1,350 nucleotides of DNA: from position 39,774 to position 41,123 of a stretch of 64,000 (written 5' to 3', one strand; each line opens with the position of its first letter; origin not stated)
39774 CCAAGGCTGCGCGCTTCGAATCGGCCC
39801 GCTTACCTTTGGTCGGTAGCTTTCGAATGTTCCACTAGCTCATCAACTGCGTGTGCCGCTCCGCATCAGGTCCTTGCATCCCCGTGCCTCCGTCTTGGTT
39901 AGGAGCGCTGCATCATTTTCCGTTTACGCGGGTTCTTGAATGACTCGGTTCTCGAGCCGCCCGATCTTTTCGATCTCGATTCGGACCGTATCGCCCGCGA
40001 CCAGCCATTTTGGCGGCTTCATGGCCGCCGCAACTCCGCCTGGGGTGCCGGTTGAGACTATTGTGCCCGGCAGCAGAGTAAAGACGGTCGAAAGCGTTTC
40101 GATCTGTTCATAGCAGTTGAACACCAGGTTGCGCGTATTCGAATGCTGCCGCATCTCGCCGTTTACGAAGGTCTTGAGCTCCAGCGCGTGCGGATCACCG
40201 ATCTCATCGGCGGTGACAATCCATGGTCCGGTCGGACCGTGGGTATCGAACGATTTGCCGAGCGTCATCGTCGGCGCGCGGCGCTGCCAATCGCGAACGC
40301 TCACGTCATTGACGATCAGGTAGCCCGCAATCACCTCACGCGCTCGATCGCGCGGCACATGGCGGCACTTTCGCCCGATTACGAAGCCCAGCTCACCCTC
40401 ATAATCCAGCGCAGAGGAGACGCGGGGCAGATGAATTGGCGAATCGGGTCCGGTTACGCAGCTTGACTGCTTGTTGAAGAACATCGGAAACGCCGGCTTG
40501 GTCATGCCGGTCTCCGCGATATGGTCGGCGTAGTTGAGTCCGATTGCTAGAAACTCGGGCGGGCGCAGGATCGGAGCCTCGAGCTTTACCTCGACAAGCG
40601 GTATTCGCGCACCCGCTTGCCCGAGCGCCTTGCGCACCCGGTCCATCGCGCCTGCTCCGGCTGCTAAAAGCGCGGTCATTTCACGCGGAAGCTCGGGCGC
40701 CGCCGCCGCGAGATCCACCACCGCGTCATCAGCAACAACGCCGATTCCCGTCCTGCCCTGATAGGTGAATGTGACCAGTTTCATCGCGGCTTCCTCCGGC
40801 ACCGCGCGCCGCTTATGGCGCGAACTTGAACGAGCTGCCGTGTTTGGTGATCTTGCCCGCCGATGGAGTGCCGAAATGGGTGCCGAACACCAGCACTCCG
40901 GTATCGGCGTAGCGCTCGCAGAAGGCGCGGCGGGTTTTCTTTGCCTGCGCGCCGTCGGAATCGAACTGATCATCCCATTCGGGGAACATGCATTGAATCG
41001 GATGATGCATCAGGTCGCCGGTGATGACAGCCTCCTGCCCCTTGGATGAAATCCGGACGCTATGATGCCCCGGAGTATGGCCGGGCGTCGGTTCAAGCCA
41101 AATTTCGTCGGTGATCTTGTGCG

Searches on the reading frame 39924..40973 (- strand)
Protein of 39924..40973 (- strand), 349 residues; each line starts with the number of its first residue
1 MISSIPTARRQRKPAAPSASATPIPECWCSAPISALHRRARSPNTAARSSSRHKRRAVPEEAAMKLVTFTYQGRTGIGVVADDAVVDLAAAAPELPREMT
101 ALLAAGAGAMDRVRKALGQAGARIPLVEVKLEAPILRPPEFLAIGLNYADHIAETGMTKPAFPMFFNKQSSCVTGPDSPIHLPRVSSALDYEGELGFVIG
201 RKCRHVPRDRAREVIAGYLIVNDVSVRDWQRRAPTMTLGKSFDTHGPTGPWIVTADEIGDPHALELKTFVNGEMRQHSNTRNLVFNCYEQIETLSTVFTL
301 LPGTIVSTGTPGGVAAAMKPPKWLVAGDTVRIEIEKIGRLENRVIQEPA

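Call 40: search_protein_families(library=pfam, proteins=[window:39924-40973:-], max_evalue=0.00001)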
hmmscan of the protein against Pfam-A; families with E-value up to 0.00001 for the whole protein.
window:39924-40973:- (349 aa): 1 family
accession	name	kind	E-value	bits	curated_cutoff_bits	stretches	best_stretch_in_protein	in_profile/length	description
PF01557.24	FAA_hydrolase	-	4.5e-70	236.1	23.9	1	142-344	3-213/214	Fumarylacetoacetate (FAA) hydrolase C-terminal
